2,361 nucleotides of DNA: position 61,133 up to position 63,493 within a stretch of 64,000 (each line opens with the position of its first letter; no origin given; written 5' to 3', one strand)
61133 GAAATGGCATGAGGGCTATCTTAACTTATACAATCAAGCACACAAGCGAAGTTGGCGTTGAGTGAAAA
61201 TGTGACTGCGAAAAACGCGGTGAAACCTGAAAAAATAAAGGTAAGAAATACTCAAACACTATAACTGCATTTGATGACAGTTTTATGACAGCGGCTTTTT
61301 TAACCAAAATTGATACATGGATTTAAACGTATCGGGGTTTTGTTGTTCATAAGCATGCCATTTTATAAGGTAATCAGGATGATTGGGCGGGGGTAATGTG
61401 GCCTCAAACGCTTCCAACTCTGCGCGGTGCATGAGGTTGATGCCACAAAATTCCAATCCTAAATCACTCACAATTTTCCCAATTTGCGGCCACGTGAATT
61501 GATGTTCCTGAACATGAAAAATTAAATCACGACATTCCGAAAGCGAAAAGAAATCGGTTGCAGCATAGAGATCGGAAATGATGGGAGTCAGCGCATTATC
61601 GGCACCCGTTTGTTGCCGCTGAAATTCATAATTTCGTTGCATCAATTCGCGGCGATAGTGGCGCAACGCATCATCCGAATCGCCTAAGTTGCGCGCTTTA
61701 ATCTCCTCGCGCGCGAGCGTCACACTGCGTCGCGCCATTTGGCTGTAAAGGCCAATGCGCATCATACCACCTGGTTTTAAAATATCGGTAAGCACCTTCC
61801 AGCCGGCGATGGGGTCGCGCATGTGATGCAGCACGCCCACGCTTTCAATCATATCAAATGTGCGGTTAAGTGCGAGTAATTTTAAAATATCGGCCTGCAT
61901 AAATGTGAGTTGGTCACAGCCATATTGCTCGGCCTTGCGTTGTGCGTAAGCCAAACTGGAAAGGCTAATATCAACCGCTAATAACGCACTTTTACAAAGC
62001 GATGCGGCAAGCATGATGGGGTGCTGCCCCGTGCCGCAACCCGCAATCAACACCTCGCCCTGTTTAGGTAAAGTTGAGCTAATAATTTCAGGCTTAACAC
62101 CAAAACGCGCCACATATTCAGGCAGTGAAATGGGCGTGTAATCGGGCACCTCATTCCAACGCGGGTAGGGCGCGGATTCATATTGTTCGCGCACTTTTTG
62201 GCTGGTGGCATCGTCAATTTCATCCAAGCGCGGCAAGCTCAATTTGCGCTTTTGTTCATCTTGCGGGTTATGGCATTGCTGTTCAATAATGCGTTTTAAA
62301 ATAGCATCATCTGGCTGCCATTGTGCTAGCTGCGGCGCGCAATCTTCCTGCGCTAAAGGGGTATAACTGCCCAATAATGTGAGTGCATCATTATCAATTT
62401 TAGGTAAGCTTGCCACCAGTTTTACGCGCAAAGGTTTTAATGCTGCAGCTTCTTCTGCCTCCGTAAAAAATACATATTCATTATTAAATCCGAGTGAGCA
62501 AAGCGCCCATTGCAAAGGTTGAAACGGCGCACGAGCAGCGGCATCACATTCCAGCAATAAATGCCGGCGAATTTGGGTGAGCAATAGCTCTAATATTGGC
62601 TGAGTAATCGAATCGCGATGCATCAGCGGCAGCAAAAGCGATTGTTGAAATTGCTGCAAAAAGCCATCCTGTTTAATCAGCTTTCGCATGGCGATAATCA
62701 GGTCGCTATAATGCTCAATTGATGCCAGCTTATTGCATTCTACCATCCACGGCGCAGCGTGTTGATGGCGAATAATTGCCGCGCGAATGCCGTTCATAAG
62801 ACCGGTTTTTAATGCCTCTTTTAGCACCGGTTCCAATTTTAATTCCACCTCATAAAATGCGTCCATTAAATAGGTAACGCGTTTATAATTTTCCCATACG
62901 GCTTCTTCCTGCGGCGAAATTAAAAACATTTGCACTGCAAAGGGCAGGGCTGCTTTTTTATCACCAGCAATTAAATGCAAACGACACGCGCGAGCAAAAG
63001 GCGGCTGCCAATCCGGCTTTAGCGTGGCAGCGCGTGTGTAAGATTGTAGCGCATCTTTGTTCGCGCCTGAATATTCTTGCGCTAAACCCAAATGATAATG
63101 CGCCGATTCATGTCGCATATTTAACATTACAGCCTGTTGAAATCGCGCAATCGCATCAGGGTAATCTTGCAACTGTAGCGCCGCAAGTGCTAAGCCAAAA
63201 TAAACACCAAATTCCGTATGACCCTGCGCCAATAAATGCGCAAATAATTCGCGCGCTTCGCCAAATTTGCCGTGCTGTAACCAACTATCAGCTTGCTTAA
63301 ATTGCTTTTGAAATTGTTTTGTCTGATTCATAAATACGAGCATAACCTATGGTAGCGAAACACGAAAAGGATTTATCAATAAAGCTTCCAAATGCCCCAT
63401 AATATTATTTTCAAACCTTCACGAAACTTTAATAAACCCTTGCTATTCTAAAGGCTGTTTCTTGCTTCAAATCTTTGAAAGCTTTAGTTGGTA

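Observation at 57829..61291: Tandem array of five autonomous small-gene cassettes, each driven by a near-identical Pho-box-type promoter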

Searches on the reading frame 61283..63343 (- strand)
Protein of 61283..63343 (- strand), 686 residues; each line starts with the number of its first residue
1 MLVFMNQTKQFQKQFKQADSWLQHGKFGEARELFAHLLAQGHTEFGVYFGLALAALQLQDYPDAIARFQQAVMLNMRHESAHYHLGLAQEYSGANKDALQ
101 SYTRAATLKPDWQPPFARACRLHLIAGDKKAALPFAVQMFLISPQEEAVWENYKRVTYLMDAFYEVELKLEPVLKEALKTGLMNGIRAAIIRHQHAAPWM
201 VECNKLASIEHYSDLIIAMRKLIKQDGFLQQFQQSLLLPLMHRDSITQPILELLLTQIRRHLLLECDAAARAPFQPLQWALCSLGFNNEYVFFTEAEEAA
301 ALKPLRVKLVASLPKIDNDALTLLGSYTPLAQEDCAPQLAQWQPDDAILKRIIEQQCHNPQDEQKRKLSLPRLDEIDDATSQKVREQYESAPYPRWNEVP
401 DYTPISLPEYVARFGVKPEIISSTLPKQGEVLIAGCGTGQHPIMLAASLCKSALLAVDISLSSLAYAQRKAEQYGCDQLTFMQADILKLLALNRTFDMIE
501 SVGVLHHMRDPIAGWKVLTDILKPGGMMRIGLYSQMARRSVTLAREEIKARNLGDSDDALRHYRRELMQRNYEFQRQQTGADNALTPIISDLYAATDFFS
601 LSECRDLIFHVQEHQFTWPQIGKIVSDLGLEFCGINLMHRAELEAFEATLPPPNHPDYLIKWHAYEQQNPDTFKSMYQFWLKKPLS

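Call 7: search_protein_families(library=pfam, proteins=[window:61283-63343:-], max_evalue=1)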
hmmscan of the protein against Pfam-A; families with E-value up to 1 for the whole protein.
window:61283-63343:- (686 aa): 30 families (the best 25 are shown)
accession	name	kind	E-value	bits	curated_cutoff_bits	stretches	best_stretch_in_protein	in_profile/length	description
PF13649.12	Methyltransf_25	-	4.2e-16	59.8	27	1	431-526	1-97/97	Methyltransferase domain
PF08242.18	Methyltransf_12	-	1.9e-14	54.6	30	1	433-527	2-97/98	Methyltransferase domain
PF13847.12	Methyltransf_31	-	8.8e-14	51.9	27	1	430-535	6-114/145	Methyltransferase domain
PF08241.18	Methyltransf_11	-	2.6e-13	50.8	21.2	1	434-528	3-93/95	Methyltransferase domain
PF07719.23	TPR_2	-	2.8e-11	43.1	27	2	47-76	3-32/34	Tetratricopeptide repeat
PF00515.34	TPR_1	-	2.7e-09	36.9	27.8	2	81-111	3-33/34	Tetratricopeptide repeat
PF13432.12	TPR_16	-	9.9e-09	35.9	32.7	2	50-111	2-63/65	Tetratricopeptide repeat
PF13414.12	TPR_11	-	3.3e-07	30.3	26.8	1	56-90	5-39/42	TPR repeat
PF13489.12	Methyltransf_23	-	4.1e-07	30.3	27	1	424-533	19-119/164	Methyltransferase domain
PF01209.24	Ubie_methyltran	-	8.3e-07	29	20.1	1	428-537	47-158/233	ubiE/COQ5 methyltransferase family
PF14559.12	TPR_19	-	5.8e-05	23.8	25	1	22-77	2-57/68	Tetratricopeptide repeat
PF08003.17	Methyltransf_9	-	6.9e-05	22.4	23.8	1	429-528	117-215/315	Protein of unknown function (DUF1698)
PF05175.20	MTS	-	7.3e-05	22.9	23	1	423-500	25-103/170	Methyltransferase small domain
PF23914.1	TPR_CcmH_CycH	-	0.00026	21.3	42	1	27-72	103-148/158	Cytochrome c-type biogenesis protein H TPR domain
PF02390.23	Methyltransf_4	-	0.00034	20.6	24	1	434-490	8-64/173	Putative methyltransferase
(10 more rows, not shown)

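Call 8: search_protein_families(library=ncbifam, proteins=[window:61283-63343:-], max_evalue=1)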
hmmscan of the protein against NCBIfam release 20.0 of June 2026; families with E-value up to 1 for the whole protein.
window:61283-63343:- (686 aa): 52 families (the best 25 are shown)
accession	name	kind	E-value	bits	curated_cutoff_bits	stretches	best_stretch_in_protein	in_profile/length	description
TIGR02552.1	LcrH_SycD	equivalog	4.2e-12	45.9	104.8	2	7-86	14-93/136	SycD/LcrH family type III secretion system chaperone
TIGR02072.1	BioC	equivalog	7.1e-11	42.4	184.95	1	428-529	35-131/244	malonyl-ACP O-methyltransferase BioC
NF040959.1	MamA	equivalog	2.4e-09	37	200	1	10-109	104-203/204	magnetosome protein MamA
TIGR04290.1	meth_Rta_06860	hypoth_equivalog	3e-08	33.4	300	1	430-519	52-139/226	TIGR04290 family methyltransferase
TIGR03534.1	RF_mod_PrmC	equivalog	6.8e-08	32.3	199.1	1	425-499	84-160/253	peptide chain release factor N(5)-glutamine methyltransferase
NF001244.0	PRK00216.1-5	equivalog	1e-07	31.5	216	1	430-530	51-153/236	bifunctional demethylmenaquinone methyltransferase/2-methoxy-6-polyprenyl-1,4-benzoquinol methylase UbiE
NF043040.1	corrin_prot_MT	hypoth_equivalog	2.3e-07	30.5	180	1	417-530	31-147/216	corrinoid protein-associated methyltransferase CpaM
NF008264.0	PRK11036.1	equivalog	5.5e-07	29.3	366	1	423-569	40-181/261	tRNA uridine 5-oxyacetic acid(34) methyltransferase CmoM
TIGR02021.1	BchM-ChlM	equivalog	5.8e-07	29.1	158.9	1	423-508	50-131/218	magnesium protoporphyrin IX methyltransferase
TIGR00452.1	TIGR00452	equivalog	7.5e-07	28.2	275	1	429-527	119-216/316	tRNA 5-methoxyuridine(34)/uridine 5-oxyacetic acid(34) synthase CmoB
TIGR01983.1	UbiG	equivalog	8.4e-07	28.5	102.95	1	428-530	50-151/228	bifunctional 2-polyprenyl-6-hydroxyphenol methylase/3-demethylubiquinol 3-O-methyltransferase UbiG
NF011650.0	PRK15068.1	equivalog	3.4e-06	26.2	209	1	428-528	123-223/324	tRNA 5-methoxyuridine(34)/uridine 5-oxyacetic acid(34) synthase CmoB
TIGR02917.1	PEP_TPR_lipo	equivalog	7.5e-06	24.1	312.2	1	21-151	475-605/899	XrtA/PEP-CTERM system TPR-repeat protein PrsT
NF001243.0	PRK00216.1-4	equivalog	1.3e-05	24.7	235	1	430-528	50-149/237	demethylmenaquinone methyltransferase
NF041536.1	ArsM_DUF2284_UU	exception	1.7e-05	23.4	575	1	426-530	75-180/459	arsenite methyltransferase/DUF2284 domain selenoprotein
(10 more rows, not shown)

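Call 46: find_homologous_proteins(query=window:61283-63343:-, max_evalue=1e-20)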
Query window:61283-63343:- (686 aa): 264 proteins with E <= 1e-20 among 8000 candidates; the best 120 are listed.
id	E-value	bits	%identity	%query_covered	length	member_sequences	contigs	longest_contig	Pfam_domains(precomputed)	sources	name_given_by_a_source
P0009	0.0e+0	1577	100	100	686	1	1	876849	PF13847.13,PF14559.13,PF13489.13,PF13414.13,PF13649.13,PF00515.35,PF13432.13,PF01209.25,PF08241.19,PF08242.19,PF07719.24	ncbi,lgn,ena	-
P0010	3.0e-231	788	53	98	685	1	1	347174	PF13489.13,PF13414.13,PF08241.19,PF13847.13,PF13649.13,PF02390.24,PF00515.35,PF12895.14,PF13432.13,PF13181.13,PF08242.19,PF07719.24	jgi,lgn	jgi:SAM-dependent methyltransferase/tetratricopeptide (TPR) repeat protein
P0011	4.3e-193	662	49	97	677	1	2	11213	PF13847.13,PF13489.13,PF13649.13,PF00515.35,PF13432.13,PF01209.25,PF08241.19,PF08242.19,PF07719.24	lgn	-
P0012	1.5e-101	359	33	96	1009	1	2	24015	PF03704.24,PF13489.13,PF09976.16,PF13414.13,PF23558.2,PF12569.15,PF23241.2,PF08241.19,PF13374.13,PF13847.13,PF07721.21,PF24575.2,PF02259.30,PF00515.35,PF13424.13,PF13429.13,PF14561.13,PF07719.24,PF13174.13,PF20308.5,PF25063.1,PF13431.13,PF23914.2,PF13176.13,PF13428.13,PF25064.2,PF14559.13,PF13371.13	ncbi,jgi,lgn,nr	ncbi:MAG: tetratricopeptide repeat protein [Rhodospirillales bacterium]|nr:tetratricopeptide repeat 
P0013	7.2e-97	344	34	98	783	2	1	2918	PF13414.13,PF08241.19,PF13374.13,PF13847.13,PF24575.2,PF00515.35,PF13424.13,PF01209.25,PF07719.24,PF13174.13,PF13431.13,PF23914.2,PF13176.13,PF24885.2,PF13428.13,PF25064.2,PF14559.13,PF13371.13,PF13649.13,PF12895.14,PF21033.5,PF13432.13,PF13181.13,PF08242.19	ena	-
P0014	3.3e-94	335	35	96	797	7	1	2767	PF13489.13,PF13414.13,PF08241.19,PF13374.13,PF13847.13,PF07721.21,PF24575.2,PF00515.35,PF13424.13,PF13429.13,PF07719.24,PF13174.13,PF13431.13,PF23914.2,PF13176.13,PF13428.13,PF25064.2,PF14559.13,PF13371.13,PF13649.13,PF12895.14,PF21033.5,PF13432.13,PF13181.13,PF08242.19,PF10373.16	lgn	-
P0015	3.5e-94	335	32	96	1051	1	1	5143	PF03704.24,PF13414.13,PF08241.19,PF13374.13,PF13847.13,PF07721.21,PF24575.2,PF02259.30,PF00515.35,PF13424.13,PF07719.24,PF13174.13,PF13431.13,PF23914.2,PF13176.13,PF24885.2,PF04048.21,PF13428.13,PF25064.2,PF14559.13,PF13371.13,PF13649.13,PF17874.8,PF02390.24,PF12895.14,PF21033.5,PF13432.13,PF13181.1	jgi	jgi:tetratricopeptide (TPR) repeat protein/SAM-dependent methyltransferase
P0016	3.6e-94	335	33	96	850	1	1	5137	PF13489.13,PF02353.27,PF13414.13,PF12569.15,PF08241.19,PF13374.13,PF13847.13,PF07721.21,PF24575.2,PF00515.35,PF13424.13,PF13429.13,PF01209.25,PF07719.24,PF13174.13,PF20308.5,PF13431.13,PF23914.2,PF13176.13,PF24885.2,PF13428.13,PF25064.2,PF14559.13,PF13371.13,PF13649.13,PF17874.8,PF02390.24,PF12895.1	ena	-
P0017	3.6e-93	332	34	96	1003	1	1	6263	PF03704.24,PF13414.13,PF08241.19,PF13374.13,PF13847.13,PF07721.21,PF24575.2,PF02259.30,PF00515.35,PF13424.13,PF13429.13,PF01209.25,PF07719.24,PF13174.13,PF13431.13,PF23914.2,PF13176.13,PF13428.13,PF04733.21,PF25064.2,PF14559.13,PF13371.13,PF13649.13,PF17874.8,PF21033.5,PF13432.13,PF13181.13,PF08242.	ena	-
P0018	4.4e-92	328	32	97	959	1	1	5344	PF13489.13,PF02353.27,PF13414.13,PF08241.19,PF13374.13,PF13847.13,PF24575.2,PF11846.15,PF00515.35,PF13424.13,PF13429.13,PF01209.25,PF07719.24,PF13174.13,PF20308.5,PF13431.13,PF23914.2,PF13176.13,PF13428.13,PF25064.2,PF14559.13,PF13371.13,PF13649.13,PF17874.8,PF02390.24,PF21033.5,PF13432.13,PF13181.1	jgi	jgi:tetratricopeptide (TPR) repeat protein/ubiquinone/menaquinone biosynthesis C-methylase UbiE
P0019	1.8e-91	326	32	98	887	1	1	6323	PF03704.24,PF13489.13,PF13414.13,PF08241.19,PF13374.13,PF13847.13,PF24575.2,PF00515.35,PF13424.13,PF13429.13,PF01209.25,PF14561.13,PF07719.24,PF13174.13,PF13431.13,PF23914.2,PF13176.13,PF13428.13,PF25064.2,PF14559.13,PF13371.13,PF13649.13,PF02390.24,PF12895.14,PF21033.5,PF13432.13,PF13181.13,PF08242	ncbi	-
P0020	2.2e-91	326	33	93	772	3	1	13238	PF03704.24,PF13489.13,PF13414.13,PF08241.19,PF13374.13,PF13847.13,PF07721.21,PF24575.2,PF00515.35,PF13424.13,PF01209.25,PF14561.13,PF07719.24,PF13174.13,PF13431.13,PF23914.2,PF13176.13,PF13428.13,PF14559.13,PF13371.13,PF13649.13,PF12895.14,PF13432.13,PF13181.13,PF08242.19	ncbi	-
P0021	1.5e-90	323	40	63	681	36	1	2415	PF13489.13,PF13431.13,PF23914.2,PF02353.27,PF13414.13,PF13176.13,PF13428.13,PF08241.19,PF13847.13,PF14559.13,PF24575.2,PF13649.13,PF02390.24,PF00515.35,PF13424.13,PF21033.5,PF13432.13,PF13181.13,PF01209.25,PF08242.19,PF07719.24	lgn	-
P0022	3.5e-90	322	34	93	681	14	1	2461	PF13489.13,PF13431.13,PF23914.2,PF02353.27,PF13414.13,PF13176.13,PF13428.13,PF08241.19,PF13374.13,PF13847.13,PF14559.13,PF24575.2,PF13649.13,PF02390.24,PF00515.35,PF13424.13,PF13432.13,PF13429.13,PF13181.13,PF01209.25,PF08242.19,PF07719.24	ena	-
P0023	3.7e-90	322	39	63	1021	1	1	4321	PF09976.16,PF13414.13,PF12569.15,PF23241.2,PF08241.19,PF13374.13,PF13847.13,PF24575.2,PF02259.30,PF00515.35,PF13424.13,PF13429.13,PF07719.24,PF13174.13,PF20308.5,PF25063.1,PF13431.13,PF23914.2,PF13176.13,PF24885.2,PF13428.13,PF25064.2,PF14559.13,PF13371.13,PF13649.13,PF17874.8,PF12895.14,PF21033.5,P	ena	-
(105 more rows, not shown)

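Call 47: find_encoding_contigs(protein=P0010, flank=10000, max_places=3)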
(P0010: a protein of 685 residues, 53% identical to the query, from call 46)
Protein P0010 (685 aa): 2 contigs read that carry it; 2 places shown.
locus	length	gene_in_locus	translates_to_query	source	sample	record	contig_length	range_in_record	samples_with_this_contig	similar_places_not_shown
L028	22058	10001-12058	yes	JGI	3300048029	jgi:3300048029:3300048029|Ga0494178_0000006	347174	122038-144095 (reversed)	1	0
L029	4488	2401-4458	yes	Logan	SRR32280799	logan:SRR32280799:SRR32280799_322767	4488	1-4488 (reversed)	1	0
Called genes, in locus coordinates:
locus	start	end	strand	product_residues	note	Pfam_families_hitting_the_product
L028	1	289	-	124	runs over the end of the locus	PF01052:FliMN_C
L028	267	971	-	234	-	-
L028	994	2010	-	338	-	PF03448:MgtE_N (faint), PF14842:FliG_N, PF14841:FliG_M, PF01706:FliG_C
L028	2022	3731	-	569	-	PF01514:YscJ_FliF, PF08345:YscJ_FliF_C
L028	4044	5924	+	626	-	PF02518:HATPase_c, PF13589:HATPase_c_3, PF00183:HSP90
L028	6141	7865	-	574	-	PF20695:UbiD_N, PF01977:UbiD, PF20696:UbiD_C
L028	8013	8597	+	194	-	PF01842:ACT, PF22629:ACT_AHAS_ss, PF13710:ACT_5 (faint), PF10369:ALS_ss_C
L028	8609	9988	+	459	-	PF14821:Thr_synth_N, PF00291:PALP, PF24857:THR4_C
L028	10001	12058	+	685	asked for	PF07719:TPR_2 (faint), PF13414:TPR_11 (weak), PF13432:TPR_16 (weak), PF02390:Methyltransf_4 (weak), PF13847:Methyltransf_31, PF08241:Methyltransf_11, PF08242:Methyltransf_12, PF13649:Methyltransf_25, +4 more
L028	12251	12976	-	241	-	PF02348:CTP_transf_3, PF12804:NTP_transf_3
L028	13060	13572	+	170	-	PF00034:Cytochrom_C (weak)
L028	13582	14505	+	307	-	PF00005:ABC_tran, PF13304:AAA_21 (faint)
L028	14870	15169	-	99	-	-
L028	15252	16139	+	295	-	-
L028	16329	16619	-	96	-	PF05016:ParE_toxin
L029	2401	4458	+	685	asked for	PF07719:TPR_2 (faint), PF13414:TPR_11 (weak), PF13432:TPR_16 (weak), PF02390:Methyltransf_4 (weak), PF13847:Methyltransf_31, PF08241:Methyltransf_11, PF08242:Methyltransf_12, PF13649:Methyltransf_25, +4 more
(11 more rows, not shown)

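Call 48: find_encoding_contigs(protein=P0011, flank=10000, max_places=3)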
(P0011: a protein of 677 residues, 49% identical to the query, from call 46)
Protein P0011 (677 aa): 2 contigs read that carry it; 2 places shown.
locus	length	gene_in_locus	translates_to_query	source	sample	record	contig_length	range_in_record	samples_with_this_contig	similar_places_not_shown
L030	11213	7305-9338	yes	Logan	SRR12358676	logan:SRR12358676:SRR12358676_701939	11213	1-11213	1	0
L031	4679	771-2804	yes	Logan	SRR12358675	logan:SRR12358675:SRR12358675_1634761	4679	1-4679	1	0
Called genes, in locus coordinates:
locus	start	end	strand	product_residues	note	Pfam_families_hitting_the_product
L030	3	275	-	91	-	?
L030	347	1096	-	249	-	-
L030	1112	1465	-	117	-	-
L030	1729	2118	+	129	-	PF00072:Response_reg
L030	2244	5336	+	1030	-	PF05231:MASE1, PF03924:CHASE, PF13188:PAS_8 (faint), PF13426:PAS_9, PF00989:PAS (weak), PF08448:PAS_4, PF00512:HisKA, PF02518:HATPase_c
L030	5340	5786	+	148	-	PF00072:Response_reg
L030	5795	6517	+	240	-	PF00512:HisKA, PF02518:HATPase_c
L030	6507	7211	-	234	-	PF01381:HTH_3, PF00072:Response_reg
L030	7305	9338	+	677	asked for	PF00515:TPR_1 (faint), PF13432:TPR_16 (weak), PF13489:Methyltransf_23 (weak), PF01209:Ubie_methyltran, PF13649:Methyltransf_25, PF13847:Methyltransf_31, PF08241:Methyltransf_11, PF08242:Methyltransf_12, +1 more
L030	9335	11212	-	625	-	?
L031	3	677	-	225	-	?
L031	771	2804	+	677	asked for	PF00515:TPR_1 (faint), PF13432:TPR_16 (weak), PF13489:Methyltransf_23 (weak), PF01209:Ubie_methyltran, PF13649:Methyltransf_25, PF13847:Methyltransf_31, PF08241:Methyltransf_11, PF08242:Methyltransf_12, +1 more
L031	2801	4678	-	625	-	?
